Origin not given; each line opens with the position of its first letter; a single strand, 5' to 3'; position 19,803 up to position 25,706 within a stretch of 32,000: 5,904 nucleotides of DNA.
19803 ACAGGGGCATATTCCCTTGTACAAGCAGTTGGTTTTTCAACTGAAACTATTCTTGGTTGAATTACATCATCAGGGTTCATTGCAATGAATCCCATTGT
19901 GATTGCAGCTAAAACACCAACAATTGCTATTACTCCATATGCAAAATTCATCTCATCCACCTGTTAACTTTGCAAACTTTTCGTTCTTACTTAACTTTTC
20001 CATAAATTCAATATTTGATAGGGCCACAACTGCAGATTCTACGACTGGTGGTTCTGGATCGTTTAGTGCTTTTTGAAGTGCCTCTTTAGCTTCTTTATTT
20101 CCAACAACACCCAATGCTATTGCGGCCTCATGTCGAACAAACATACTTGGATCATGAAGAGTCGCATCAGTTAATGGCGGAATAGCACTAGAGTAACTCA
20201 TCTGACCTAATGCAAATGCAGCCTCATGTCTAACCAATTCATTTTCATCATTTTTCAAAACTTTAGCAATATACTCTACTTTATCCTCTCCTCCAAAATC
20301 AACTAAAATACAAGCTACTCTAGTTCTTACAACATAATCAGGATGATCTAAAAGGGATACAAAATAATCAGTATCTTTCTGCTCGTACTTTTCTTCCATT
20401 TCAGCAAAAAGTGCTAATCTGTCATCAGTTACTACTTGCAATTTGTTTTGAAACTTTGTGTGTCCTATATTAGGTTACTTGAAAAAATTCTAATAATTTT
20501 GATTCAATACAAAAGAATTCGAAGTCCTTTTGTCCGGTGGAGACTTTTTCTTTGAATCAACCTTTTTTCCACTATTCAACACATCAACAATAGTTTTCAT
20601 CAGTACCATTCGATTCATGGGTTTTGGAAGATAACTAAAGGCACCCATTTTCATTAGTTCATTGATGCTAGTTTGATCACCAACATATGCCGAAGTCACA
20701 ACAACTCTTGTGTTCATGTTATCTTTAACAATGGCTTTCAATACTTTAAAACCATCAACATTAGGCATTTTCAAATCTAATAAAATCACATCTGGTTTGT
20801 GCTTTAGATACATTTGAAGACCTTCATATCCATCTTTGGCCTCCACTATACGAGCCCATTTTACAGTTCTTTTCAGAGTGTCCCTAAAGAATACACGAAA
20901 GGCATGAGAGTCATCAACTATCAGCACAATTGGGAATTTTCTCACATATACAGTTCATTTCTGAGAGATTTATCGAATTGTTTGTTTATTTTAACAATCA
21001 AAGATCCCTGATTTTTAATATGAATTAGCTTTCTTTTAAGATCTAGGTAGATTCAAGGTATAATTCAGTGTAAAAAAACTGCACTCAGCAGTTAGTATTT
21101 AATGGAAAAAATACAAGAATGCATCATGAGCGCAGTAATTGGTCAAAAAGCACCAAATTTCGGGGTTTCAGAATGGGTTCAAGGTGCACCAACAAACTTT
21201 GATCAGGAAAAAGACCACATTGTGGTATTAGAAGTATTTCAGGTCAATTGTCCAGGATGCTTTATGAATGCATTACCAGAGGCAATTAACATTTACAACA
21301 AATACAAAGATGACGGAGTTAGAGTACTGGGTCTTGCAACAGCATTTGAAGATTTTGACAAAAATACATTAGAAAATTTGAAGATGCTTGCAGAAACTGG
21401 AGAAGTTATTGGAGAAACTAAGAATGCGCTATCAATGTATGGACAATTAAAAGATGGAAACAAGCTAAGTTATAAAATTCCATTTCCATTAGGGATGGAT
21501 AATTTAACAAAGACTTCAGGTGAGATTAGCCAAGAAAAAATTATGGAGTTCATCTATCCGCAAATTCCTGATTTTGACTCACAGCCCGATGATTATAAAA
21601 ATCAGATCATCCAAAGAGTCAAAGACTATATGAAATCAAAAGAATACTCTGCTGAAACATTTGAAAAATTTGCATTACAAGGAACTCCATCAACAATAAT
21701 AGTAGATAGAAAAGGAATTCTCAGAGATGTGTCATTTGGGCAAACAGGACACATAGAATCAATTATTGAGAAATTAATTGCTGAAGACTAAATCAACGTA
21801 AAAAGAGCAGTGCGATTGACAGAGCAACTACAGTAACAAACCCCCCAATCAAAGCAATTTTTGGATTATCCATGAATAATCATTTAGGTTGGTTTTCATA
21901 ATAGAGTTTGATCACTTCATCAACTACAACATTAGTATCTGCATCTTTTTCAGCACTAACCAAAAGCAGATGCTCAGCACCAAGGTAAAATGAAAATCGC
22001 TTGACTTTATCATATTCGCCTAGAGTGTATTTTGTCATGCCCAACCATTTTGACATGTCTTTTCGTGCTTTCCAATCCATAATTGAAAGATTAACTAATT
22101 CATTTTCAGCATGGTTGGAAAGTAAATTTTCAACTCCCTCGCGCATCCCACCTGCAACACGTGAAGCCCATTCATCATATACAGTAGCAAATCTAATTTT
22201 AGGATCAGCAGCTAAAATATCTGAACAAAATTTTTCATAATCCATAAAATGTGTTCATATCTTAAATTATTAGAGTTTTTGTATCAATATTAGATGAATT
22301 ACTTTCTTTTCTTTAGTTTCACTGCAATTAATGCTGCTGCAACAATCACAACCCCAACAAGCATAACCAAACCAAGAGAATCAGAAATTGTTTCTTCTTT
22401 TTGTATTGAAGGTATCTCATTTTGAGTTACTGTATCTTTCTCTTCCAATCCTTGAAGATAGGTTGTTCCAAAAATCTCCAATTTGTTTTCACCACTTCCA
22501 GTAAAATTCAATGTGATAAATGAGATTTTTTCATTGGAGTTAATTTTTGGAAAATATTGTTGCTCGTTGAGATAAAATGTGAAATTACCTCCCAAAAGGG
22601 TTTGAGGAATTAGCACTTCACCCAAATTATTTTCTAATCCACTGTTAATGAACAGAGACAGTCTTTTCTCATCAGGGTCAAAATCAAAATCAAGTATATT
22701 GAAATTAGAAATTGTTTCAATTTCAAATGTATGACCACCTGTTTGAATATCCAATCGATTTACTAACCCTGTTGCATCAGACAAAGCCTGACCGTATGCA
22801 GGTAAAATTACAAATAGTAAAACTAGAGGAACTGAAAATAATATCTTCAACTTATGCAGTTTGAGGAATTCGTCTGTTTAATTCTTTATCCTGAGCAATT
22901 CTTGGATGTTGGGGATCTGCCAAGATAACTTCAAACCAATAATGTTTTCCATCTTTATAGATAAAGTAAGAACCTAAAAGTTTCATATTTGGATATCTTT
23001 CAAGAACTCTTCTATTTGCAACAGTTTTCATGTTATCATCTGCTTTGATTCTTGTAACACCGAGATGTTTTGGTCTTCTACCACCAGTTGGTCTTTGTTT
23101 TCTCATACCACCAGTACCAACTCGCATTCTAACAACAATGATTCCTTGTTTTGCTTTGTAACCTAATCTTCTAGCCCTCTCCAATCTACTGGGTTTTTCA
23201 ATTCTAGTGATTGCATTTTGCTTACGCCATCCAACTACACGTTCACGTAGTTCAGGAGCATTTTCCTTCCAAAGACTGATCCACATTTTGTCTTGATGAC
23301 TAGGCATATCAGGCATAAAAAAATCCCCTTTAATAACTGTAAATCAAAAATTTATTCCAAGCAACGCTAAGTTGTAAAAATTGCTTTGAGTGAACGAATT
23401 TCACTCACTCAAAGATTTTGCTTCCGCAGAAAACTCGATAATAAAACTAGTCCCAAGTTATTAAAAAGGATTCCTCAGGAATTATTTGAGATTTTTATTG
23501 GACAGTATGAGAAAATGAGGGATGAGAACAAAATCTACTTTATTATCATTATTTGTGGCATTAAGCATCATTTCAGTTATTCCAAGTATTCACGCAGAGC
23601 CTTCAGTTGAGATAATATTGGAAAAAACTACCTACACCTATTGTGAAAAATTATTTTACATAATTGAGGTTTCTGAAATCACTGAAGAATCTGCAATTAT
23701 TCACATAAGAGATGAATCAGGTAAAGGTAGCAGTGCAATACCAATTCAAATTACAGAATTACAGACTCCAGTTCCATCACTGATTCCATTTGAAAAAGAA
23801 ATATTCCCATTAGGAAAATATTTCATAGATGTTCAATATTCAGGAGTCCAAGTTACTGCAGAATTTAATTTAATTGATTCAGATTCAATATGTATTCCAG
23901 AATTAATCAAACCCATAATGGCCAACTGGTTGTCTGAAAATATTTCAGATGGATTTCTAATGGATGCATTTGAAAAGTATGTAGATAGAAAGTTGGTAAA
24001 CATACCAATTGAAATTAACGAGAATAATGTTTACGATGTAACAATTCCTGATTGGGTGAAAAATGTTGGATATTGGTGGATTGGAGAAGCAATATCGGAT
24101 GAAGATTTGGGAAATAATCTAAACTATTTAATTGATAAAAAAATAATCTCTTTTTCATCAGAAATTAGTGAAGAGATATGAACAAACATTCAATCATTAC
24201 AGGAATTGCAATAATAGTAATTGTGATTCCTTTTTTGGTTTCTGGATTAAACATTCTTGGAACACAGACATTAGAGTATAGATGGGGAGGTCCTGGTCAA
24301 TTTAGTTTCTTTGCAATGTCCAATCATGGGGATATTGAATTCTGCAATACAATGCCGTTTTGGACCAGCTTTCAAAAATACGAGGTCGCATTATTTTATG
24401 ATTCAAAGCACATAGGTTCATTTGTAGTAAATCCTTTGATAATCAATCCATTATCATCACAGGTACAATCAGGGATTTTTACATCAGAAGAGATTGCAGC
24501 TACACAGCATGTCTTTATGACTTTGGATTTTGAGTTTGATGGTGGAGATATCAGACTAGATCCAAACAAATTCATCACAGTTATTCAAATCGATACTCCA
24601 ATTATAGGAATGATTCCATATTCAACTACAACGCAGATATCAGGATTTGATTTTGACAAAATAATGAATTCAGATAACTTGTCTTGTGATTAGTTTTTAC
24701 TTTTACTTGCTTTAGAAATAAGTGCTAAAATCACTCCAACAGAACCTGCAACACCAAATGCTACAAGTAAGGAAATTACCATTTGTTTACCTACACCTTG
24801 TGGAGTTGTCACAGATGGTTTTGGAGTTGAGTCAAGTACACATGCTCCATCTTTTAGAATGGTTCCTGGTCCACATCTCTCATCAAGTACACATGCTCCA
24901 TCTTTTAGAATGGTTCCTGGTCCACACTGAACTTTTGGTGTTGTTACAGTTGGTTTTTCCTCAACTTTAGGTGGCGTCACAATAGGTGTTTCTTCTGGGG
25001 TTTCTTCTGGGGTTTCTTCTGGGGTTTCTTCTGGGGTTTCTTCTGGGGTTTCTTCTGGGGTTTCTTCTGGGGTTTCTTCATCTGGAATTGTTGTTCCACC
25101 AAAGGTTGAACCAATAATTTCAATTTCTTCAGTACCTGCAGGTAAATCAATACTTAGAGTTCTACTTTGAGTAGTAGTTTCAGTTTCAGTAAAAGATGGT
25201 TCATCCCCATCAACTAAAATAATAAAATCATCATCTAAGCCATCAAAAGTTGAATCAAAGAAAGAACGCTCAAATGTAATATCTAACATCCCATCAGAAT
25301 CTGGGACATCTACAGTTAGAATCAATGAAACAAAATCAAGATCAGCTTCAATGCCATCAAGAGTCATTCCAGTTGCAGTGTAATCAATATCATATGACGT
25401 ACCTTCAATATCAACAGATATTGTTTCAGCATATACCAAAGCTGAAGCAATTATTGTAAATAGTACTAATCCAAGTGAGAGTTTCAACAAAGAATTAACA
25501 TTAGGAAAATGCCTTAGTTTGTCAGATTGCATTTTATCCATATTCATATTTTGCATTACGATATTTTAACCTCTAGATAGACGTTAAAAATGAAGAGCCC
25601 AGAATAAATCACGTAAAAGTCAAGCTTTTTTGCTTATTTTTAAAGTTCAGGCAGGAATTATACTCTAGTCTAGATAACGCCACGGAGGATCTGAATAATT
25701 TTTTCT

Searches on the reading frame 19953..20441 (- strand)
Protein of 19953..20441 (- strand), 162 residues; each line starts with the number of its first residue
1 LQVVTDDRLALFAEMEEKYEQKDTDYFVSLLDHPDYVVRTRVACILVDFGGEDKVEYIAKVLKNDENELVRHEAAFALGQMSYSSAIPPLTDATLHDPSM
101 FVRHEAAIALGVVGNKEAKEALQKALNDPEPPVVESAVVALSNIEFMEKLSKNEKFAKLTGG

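Call 86: search_protein_families(library=pfam, proteins=[window:19953-20441:-], max_evalue=0.01)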
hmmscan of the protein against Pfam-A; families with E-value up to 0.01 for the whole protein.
window:19953-20441:- (162 aa): 7 families
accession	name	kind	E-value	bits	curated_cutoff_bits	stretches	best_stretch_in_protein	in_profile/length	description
PF13646.12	HEAT_2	-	1.3e-39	134.8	27.7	3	57-141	3-87/88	HEAT repeats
PF03130.22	HEAT_PBS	-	5.9e-15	54.5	20.9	2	70-93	1-24/27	PBS lyase HEAT-like repeat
PF02985.28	HEAT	-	8.7e-15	53.9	23.5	0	58-82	5-28/31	HEAT repeat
PF13513.12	HEAT_EZ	-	1.3e-10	42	27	0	117-144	28-55/55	HEAT-like repeat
PF12717.13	Cnd1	-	2.6e-07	31.2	26.4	1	70-148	2-89/162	non-SMC mitotic condensation complex subunit 1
PF01602.26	Adaptin_N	-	0.0013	17.8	37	1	64-149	89-179/524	Adaptin N terminal region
PF00514.29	Arm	-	0.0061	17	20.6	0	125-144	20-39/41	Armadillo/beta-catenin-like repeat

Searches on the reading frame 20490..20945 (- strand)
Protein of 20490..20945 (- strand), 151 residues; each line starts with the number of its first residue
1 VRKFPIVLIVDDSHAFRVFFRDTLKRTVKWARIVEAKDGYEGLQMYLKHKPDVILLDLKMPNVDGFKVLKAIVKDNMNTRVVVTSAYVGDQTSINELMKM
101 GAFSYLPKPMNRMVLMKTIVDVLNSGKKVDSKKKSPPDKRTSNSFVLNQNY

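Call 55: search_protein_families(library=pfam, proteins=[window:20490-20945:-], max_evalue=0.01)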
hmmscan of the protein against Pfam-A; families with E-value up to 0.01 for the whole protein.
window:20490-20945:- (151 aa): 1 family
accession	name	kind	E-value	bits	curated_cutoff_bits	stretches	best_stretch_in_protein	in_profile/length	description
PF00072.30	Response_reg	-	5.9e-24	84.8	30.2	1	7-119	1-110/111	Response regulator receiver domain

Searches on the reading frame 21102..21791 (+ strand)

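Call 32: search_protein_families(library=padloc, proteins=[window:21102-21791:+], max_evalue=0.001)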
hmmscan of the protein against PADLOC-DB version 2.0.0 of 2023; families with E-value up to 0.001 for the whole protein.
window:21102-21791:+ (229 aa): 0 families

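Call 55: search_protein_families(library=pfam, proteins=[window:21102-21791:+], max_evalue=0.01)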
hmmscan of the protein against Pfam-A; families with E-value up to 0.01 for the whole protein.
window:21102-21791:+ (229 aa): 2 families
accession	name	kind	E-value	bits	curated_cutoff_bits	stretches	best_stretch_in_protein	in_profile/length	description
PF00578.27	AhpC-TSA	-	2.5e-07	31.1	26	1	13-93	1-80/124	AhpC/TSA family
PF08534.16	Redoxin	-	1.7e-06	28.3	26.6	1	14-88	3-79/148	Redoxin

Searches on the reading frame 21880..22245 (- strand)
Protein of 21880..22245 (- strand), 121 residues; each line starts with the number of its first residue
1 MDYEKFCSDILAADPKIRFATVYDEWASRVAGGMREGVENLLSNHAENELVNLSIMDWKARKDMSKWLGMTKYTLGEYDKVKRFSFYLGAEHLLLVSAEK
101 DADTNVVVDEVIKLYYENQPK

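Call 55: search_protein_families(library=pfam, proteins=[window:21880-22245:-], max_evalue=0.01)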
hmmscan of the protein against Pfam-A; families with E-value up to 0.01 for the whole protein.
window:21880-22245:- (121 aa): 1 family
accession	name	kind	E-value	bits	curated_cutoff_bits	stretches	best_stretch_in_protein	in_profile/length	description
PF20364.3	DUF6659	-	3.1e-06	27.8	27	1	2-109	8-113/131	Family of unknown function (DUF6659)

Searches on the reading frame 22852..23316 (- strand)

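Call 55: search_protein_families(library=pfam, proteins=[window:22852-23316:-], max_evalue=0.01)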
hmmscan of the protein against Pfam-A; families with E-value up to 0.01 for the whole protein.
window:22852-23316:- (154 aa): 1 family
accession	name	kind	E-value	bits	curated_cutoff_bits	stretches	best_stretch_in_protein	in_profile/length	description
PF00827.22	Ribosomal_L15e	-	5.8e-46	157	27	1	23-147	22-148/191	Ribosomal L15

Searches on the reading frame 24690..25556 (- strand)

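Call 32: search_protein_families(library=padloc, proteins=[window:24690-25556:-], max_evalue=0.001)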
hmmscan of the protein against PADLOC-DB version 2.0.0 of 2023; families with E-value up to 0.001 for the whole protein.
window:24690-25556:- (288 aa): 1 family
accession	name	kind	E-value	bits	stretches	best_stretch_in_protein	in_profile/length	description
PDLC03396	REase_II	-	0.0004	17.2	1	162-207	416-461/550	Type II nicking endonuclease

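Call 50: search_protein_families(library=pfam, proteins=[window:24690-25556:-], max_evalue=0.01)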
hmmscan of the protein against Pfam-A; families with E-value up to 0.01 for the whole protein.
window:24690-25556:- (288 aa): 0 families
